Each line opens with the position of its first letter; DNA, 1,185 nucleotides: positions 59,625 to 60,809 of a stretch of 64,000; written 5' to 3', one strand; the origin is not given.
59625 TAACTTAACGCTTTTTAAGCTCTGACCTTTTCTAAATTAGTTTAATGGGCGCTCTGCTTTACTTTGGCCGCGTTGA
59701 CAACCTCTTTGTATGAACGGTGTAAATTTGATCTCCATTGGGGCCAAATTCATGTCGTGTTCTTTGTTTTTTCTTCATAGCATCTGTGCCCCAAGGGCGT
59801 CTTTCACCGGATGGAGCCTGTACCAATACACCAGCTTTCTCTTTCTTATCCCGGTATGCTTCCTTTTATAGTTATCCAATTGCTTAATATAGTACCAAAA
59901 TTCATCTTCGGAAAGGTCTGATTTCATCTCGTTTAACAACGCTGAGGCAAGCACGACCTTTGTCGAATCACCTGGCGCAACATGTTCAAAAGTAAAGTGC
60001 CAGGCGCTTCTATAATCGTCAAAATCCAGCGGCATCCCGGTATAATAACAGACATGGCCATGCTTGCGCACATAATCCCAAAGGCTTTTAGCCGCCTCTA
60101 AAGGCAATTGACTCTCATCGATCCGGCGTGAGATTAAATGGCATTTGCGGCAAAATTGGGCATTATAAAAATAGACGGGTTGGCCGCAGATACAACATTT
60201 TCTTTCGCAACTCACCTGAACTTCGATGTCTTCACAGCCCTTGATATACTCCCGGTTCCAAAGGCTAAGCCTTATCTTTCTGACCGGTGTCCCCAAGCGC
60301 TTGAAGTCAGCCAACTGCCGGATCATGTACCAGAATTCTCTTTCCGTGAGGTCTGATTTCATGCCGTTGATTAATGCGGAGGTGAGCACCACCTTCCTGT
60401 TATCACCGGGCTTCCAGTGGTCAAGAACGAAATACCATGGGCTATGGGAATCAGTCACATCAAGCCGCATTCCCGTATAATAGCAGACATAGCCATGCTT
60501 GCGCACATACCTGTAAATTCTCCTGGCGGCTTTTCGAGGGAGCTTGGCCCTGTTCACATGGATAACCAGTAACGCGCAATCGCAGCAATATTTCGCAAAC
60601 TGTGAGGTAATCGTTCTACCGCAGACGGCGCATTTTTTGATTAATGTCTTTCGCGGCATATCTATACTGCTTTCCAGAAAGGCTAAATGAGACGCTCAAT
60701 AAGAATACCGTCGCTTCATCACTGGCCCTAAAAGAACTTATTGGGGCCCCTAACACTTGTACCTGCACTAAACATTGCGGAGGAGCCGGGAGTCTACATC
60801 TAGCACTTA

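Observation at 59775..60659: Tandemly duplicated Zn-ribbon + cysteine-poor HNH-like module in one 294-aa protein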

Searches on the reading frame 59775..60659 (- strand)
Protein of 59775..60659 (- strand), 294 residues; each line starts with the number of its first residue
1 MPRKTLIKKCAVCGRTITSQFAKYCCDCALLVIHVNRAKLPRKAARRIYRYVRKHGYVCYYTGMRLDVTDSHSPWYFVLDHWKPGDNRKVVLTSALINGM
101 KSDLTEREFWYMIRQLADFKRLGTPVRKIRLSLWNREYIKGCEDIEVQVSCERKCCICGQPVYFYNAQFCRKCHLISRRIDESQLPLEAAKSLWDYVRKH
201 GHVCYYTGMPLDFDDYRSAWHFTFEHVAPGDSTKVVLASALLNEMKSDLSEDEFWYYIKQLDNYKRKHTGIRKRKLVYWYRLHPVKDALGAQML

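Call 3: search_protein_families(library=pfam, proteins=[window:59775-60659:-], max_evalue=10)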
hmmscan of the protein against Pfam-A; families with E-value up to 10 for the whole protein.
window:59775-60659:- (294 aa): 6 families
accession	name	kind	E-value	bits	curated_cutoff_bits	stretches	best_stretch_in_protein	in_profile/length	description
PF13395.12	HNH_4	-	0.016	15.6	22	1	204-229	1-25/54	HNH endonuclease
PF03107.22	C1_2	-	0.049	14.4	26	1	8-35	18-45/48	C1 domain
PF24397.1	VNG_1110C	-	0.054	13.8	27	1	231-255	9-32/66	VNG_1110C-like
PF14461.11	Prok-E2_B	-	0.067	13.6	25.4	1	191-218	65-93/135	Prokaryotic E2 family B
PF05515.16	Viral_NABP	-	0.099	13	23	1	154-182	163-191/227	Viral nucleic acid binding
PF18912.6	DZR_2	-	8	6.8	27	1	9-29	9-28/56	Double zinc ribbon domain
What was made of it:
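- On HNH / beta-beta-alpha-Me nuclease superfamily: Pfam HNH_4 is below its cut-off (15.6 bits against 22, E = 0.016; call 3).
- Closest known: Cas9-type HNH domain. Different: The match is below Pfam's threshold (15.6 bits against 22; call 3).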

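Call 5: search_protein_families(library=ncbifam, proteins=[window:59775-60659:-], max_evalue=10)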
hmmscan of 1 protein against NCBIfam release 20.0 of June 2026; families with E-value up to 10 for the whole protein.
window:59775-60659:- (294 aa): 1 family
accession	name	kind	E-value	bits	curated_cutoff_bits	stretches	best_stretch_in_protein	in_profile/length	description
TIGR00201.1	comF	subfamily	2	8.3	233.55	1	10-52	1-42/190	ComF family protein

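Call 6: find_homologous_proteins(query=window:59775-60659:-, max_evalue=0.001)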
Query window:59775-60659:- (294 aa): 123 proteins with E <= 0.001 among 438 candidates; the best 120 are listed.
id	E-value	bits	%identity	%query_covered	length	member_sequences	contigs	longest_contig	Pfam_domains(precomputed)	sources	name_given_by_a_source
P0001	3.5e-206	701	100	100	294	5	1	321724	-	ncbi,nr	ncbi:MAG: hypothetical protein HQL12_01330 [Candidatus Omnitrophica bacterium]|nr:hypothetical prote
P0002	5.4e-103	362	52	98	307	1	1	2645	PF27587.1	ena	-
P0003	1.7e-96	341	44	94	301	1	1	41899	-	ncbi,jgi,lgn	-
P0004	3.3e-95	337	52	96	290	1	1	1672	-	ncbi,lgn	-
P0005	9.2e-93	329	52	95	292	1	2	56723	-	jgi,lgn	-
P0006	2.7e-91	324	50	96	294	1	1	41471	-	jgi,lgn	-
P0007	2.4e-90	321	51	95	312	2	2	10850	-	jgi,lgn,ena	-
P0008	7.1e-89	316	43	95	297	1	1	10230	-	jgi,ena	jgi:hypothetical protein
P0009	2.2e-88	314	45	95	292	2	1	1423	-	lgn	-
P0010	1.5e-87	312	49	94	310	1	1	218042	-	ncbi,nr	ncbi:MAG: hypothetical protein HQL12_03740 [Candidatus Omnitrophica bacterium]|nr:hypothetical prote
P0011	8.0e-87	309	55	83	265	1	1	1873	-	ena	-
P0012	6.7e-85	303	45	95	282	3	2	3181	-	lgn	-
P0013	3.3e-82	294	45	96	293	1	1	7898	-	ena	-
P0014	5.9e-82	293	47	96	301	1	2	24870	-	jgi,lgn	-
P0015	1.4e-81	292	45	90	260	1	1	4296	-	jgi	jgi:hypothetical protein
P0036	4.5e-76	274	43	86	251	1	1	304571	-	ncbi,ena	-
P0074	6.0e-69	251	41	93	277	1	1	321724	-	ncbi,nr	ncbi:MAG: hypothetical protein HQL12_00570 [Candidatus Omnitrophica bacterium]|nr:hypothetical prote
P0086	2.2e-65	239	50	74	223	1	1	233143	-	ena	-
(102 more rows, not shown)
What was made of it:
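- On Mobile element / homing endonuclease gene: Paralogs are 40-50% identical (call 6).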

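Call 7: search_protein_families(library=padloc, proteins=[window:59775-60659:-], max_evalue=10)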
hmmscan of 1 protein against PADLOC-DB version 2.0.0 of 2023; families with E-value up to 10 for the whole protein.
window:59775-60659:- (294 aa): 0 families
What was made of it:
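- On Known anti-phage defence systems (PADLOC-DB 2.0): 0 families at E <= 10 (call 7).
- PADLOC finds no defence model (call 7). Nothing was found in PADLOC (call 7).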

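Call 8: search_protein_families(library=phrogs, proteins=[window:59775-60659:-], max_evalue=10)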
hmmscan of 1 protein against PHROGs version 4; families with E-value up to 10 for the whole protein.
window:59775-60659:- (294 aa): 10 families
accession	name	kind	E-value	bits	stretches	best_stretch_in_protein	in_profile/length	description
phrog_1035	-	DNA, RNA and nucleotide metabolism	3.7e-06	28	2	188-269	145-231/271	endonuclease VII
phrog_3322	-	DNA, RNA and nucleotide metabolism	1.5e-05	26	2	201-267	83-154/162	endonuclease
phrog_3118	-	DNA, RNA and nucleotide metabolism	5.1e-05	23.9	2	198-264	45-114/287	HNH endonuclease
phrog_338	-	DNA, RNA and nucleotide metabolism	0.016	15.6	1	37-86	186-238/340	HNH endonuclease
phrog_10228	-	unknown function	0.048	14.8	1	179-246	20-84/109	-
phrog_5323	-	unknown function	0.1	13.7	1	228-256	25-52/69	-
phrog_9508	-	DNA, RNA and nucleotide metabolism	0.18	12.8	1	44-84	8-48/171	HNH endonuclease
phrog_32573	-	unknown function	2.1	9.6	1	7-37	75-107/118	-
phrog_4852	-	unknown function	3.4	8.3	0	148-184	9-46/194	-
phrog_35242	-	unknown function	3.8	8.5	0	151-176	35-57/71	-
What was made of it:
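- PHROG phrog_1035 'endonuclease VII' E = 3.7e-6, phrog_3322 E = 1.5e-5, phrog_3118 'HNH endonuclease' E = 5e-5 (call 8).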

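Call 9: find_encoding_contigs(protein=P0001, flank=10000, max_places=3)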
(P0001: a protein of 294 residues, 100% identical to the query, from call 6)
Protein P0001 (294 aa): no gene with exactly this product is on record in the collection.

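Call 10: find_encoding_contigs(protein=P0010, flank=10000, max_places=3)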
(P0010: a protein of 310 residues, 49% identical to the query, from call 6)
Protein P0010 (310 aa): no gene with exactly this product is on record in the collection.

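Call 11: find_encoding_contigs(protein=P0074, flank=10000, max_places=3)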
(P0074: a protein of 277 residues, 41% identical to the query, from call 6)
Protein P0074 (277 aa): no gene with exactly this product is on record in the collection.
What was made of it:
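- Tried and rejected: Exact-protein look-ups of the NCBI-only MAG proteins failed (calls 9-11).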

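Call 14: find_related_loci(query=A1, collection=genome_contigs, flank=10000)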
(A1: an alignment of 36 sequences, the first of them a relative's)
Query A1 (294 aa) in genome_contigs; peptide patterns used: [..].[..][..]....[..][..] (x = any residue, [..] = any of these).
26 stretches matched a pattern; 23 encode a relative of the query (tblastn E <= 1e-3); 23 distinct loci.
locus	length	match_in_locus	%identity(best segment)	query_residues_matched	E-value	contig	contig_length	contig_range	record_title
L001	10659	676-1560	46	7-292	1e-86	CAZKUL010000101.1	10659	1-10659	MAG TPA_asm: uncultured Planctomycetales bacterium isolate binchicken_co241_121 genome assembly, contig: NODE_6332_lengt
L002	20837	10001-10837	49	8-282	6e-82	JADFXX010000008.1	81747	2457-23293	MAG: Candidatus Omnitrophota bacterium isolate nDJH2bin18 nDJH2_bin18_NODE_8_length_81747_cov_44.251789, whole genome sh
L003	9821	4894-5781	45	5-291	6e-82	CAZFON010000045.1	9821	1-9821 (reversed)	MAG TPA_asm: uncultured Planctomycetales bacterium isolate binchicken_co50_257 genome assembly, contig: NODE_8805_length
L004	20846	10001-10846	44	8-284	1e-79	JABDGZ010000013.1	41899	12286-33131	MAG: Candidatus Omnitrophota bacterium isolate BWOrgControl_Nextera71_MAG1 3300021028.a:Ga0206863_1052, whole genome sho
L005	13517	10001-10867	42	7-287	4e-77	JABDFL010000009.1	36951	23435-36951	MAG: Candidatus Omnitrophota bacterium isolate BWOrgControl_Nextera26_MAG2 3300020977.a:Ga0206818_1053, whole genome sho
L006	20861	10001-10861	44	8-284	1e-76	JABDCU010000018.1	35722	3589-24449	MAG: Candidatus Omnitrophota bacterium isolate BWMinControl_Nextera19_MAG3 3300020833.a:Ga0206995_1020, whole genome sho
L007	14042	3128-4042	42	8-294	3e-74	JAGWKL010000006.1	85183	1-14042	MAG: Candidatus Omnitrophota bacterium isolate REEB160 contig-150_205, whole genome shotgun sequence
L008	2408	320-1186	45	8-282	1e-75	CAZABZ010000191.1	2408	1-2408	MAG TPA_asm: uncultured Planctomycetales bacterium isolate binchicken_co3_599 genome assembly, contig: NODE_157321_lengt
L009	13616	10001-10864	41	8-289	2e-73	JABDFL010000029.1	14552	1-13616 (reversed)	MAG: Candidatus Omnitrophota bacterium isolate BWOrgControl_Nextera26_MAG2 3300020977.a:Ga0206818_1130, whole genome sho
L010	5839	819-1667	42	8-283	5e-71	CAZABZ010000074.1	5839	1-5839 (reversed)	MAG TPA_asm: uncultured Planctomycetales bacterium isolate binchicken_co3_599 genome assembly, contig: NODE_44926_length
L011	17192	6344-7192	43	8-282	1e-70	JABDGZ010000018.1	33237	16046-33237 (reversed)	MAG: Candidatus Omnitrophota bacterium isolate BWOrgControl_Nextera71_MAG1 3300021028.a:Ga0206863_1082, whole genome sho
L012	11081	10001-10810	39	4-281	1e-66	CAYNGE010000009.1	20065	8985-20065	MAG TPA_asm: uncultured Planctomycetales bacterium isolate binchicken_co162_605 genome assembly, contig: NODE_5962_lengt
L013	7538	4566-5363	39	8-284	4e-65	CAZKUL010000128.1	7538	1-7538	MAG TPA_asm: uncultured Planctomycetales bacterium isolate binchicken_co241_121 genome assembly, contig: NODE_10578_leng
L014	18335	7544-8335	40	9-284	5e-63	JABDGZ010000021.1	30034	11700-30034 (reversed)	MAG: Candidatus Omnitrophota bacterium isolate BWOrgControl_Nextera71_MAG1 3300021028.a:Ga0206863_1102, whole genome sho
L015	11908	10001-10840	41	8-282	2e-62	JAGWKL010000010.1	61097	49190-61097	MAG: Candidatus Omnitrophota bacterium isolate REEB160 contig-150_400, whole genome shotgun sequence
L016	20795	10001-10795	39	9-281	1e-60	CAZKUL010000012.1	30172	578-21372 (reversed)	MAG TPA_asm: uncultured Planctomycetales bacterium isolate binchicken_co241_121 genome assembly, contig: NODE_1416_lengt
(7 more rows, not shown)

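Call 19: predict_structure(alignment_id=A1)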
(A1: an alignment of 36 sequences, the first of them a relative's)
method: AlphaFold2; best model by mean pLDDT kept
length: 294 residues; sequences in the alignment: 36
mean_pLDDT: 91.1   pTM: 0.87
mean pLDDT of the five models: 91.1, 90.0, 89.8, 89.7, 89.6
residues with pLDDT >= 90: 238; 70-90: 26; 50-70: 22; < 50: 8
segments of 3 or more residues with pLDDT < 50: 287-294
pLDDT, mean of each block of 10 residues (from residue 1): 78 95 96 97 98 98 96 94 94 97 96 98 97 86 61 90 88 95 96 98 98 95 95 96 95 97 98 87 51 44
secondary structure, 60 per line:
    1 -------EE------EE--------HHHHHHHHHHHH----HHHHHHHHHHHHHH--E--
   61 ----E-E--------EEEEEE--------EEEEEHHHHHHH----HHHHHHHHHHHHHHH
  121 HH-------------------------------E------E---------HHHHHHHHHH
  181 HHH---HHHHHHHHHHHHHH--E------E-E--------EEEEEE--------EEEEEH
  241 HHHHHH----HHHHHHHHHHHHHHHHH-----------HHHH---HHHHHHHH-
elements in order: H26-37 H42-55 E76-81 E90-94 H95-101 H106-122 H171-183 H187-200 E221-226 E235-239 H240-246 H251-267 H279-282 H286-293

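Call 23: fold_search(model_id=the predicted structure, library=pdb)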
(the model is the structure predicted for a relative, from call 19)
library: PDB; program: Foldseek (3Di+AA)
matches with E <= 10: 83; with E <= 0.001: 0
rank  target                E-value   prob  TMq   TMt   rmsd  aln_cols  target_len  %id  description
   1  5vgb_A                8.0e-02  0.41  0.18  0.34  11.3       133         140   16  Crystal structure of NmeCas9 HNH domain bound to anti-CRISPR AcrIIC1 (released 2017-08-30)
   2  9j1y_A                1.2e-01  0.72  0.19  0.37   6.6        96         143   14  Crystal structure of Nme1Cas9 HNH domain bound to anti-CRISPR AcrIIC1Boe. (released 2026-03-04)
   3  7mpz                  1.3e-01  0.35  0.18  0.36  10.9       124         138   19  HNH Nuclease Domain from G. stearothermophilus Cas9 (released 2021-12-22)
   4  8f43                  1.6e-01  0.35  0.18  0.43  10.0       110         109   20  HNH Nuclease Domain from G. stearothermophilus Cas9, K597A mutant (released 2022-12-21)
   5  8jft_A                2.0e-01  0.28  0.16  0.05  12.6       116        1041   16  Cryo-EM structure of SaCas9-AcrIIA15 CTD-sgRNA complex (released 2024-02-28)
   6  6jhw_B                2.1e-01  0.25  0.17  0.33   9.1       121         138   16  Structure of anti-CRISPR AcrIIC3 and NmeCas9 HNH (released 2019-08-28)
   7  6jdv_A                2.1e-01  0.08  0.20  0.07  25.6       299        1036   14  Crystal structure of Nme1Cas9 in complex with sgRNA and target DNA (ATATGATT PAM) in catalytic state (released 2019-11-06)
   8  9j1z_A                2.6e-01  0.66  0.19  0.38   4.0        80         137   19  Crystal structure of Nme1Cas9 HNH domain bound to anti-CRISPR AcrIIC1Nme1ST (released 2026-03-04)
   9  8d2k_A                2.6e-01  0.16  0.16  0.06  10.4       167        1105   12  Structure of Acidothermus cellulolyticus Cas9 ternary complex (Cleavage Intermediate 2) (released 2023-12-20)
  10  6o0y_A                2.6e-01  0.14  0.17  0.05  10.4       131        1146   18  Conformational states of Cas9-sgRNA-DNA ternary complex in the presence of magnesium (released 2019-07-10)
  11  8zcz_A                3.0e-01  0.12  0.14  0.06  15.3       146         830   17  Cryo-EM structure of eSaCas9_NNG-guide RNA-target DNA complex in an interrogation state (released 2025-11-05)
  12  4l0k_D                3.2e-01  0.66  0.20  0.28   2.6        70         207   20  Crystal structure of a type II restriction endonuclease (released 2014-05-14)
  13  8zda_A                3.2e-01  0.11  0.14  0.05  14.8       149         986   17  Cryo-EM structure of eSaCas9_NNG-guide RNA-target DNA complex in a catalytically active state (released 2025-11-05)
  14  9mb6_A                4.8e-01  0.10  0.14  0.05  14.7       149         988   17  Cryo-EM structure of wild-type SaCas9-guide RNA-mismatched target DNA complex (released 2026-03-18)
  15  8if0_X                5.2e-01  0.23  0.21  0.36  10.6       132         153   13  NmeHNH-AcrIIC1 complex (released 2024-04-24)
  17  4l0k_B                9.0e-01  0.35  0.20  0.28   2.9        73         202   19  Crystal structure of a type II restriction endonuclease (released 2014-05-14)
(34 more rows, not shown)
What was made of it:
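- Closest known: Cas9-type HNH domain. Same: It is the top Foldseek PDB match for the whole model (call 23).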

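Call 27: search_protein_families(library=pfam, proteins=[P0002], max_evalue=0.01)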
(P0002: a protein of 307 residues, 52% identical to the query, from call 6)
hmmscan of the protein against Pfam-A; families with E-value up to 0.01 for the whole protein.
P0002 (307 aa): 2 families
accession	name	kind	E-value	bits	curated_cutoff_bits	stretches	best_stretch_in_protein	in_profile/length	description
PF05871.18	ESCRT-II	-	0.0003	21.4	27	0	180-214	49-83/138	ESCRT-II complex subunit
PF02201.23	SWIB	-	0.0035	17.5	25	0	195-207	21-33/74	SWIB/MDM2 domain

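Call 60: find_encoding_contigs(protein=P0036, flank=6000, max_places=2)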
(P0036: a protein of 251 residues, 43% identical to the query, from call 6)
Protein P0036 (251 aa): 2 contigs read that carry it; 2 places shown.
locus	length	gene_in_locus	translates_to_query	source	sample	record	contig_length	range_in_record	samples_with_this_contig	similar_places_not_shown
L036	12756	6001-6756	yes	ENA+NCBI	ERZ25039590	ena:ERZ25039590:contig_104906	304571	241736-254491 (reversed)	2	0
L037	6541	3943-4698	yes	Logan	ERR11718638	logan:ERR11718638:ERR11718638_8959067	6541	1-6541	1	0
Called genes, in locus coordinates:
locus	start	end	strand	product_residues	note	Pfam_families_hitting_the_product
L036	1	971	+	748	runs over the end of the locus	PF00672:HAMP, PF13185:GAF_2, PF00512:HisKA (faint), PF02518:HATPase_c, PF14501:HATPase_c_5 (weak)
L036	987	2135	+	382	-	PF00072:Response_reg, PF00512:HisKA, PF02518:HATPase_c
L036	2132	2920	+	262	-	PF00072:Response_reg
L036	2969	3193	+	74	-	PF07866:DUF1653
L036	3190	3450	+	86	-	PF07661:MORN_2 (faint)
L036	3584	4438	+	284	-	PF02498:Bro-N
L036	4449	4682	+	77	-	PF09905:VF530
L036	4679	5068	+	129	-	PF00072:Response_reg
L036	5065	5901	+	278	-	-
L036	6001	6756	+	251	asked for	-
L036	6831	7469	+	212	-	PF06902:Fer4_19, PF09360:zf-CDGSH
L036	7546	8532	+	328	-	PF17761:DUF1016_N, PF06250:YhcG_C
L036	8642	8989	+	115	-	PF12643:MazG-like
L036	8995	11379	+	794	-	PF04851:ResIII (faint), PF09848:SLFN-g3_helicase, PF00717:Peptidase_S24 (faint)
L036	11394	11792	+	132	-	-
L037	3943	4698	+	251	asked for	-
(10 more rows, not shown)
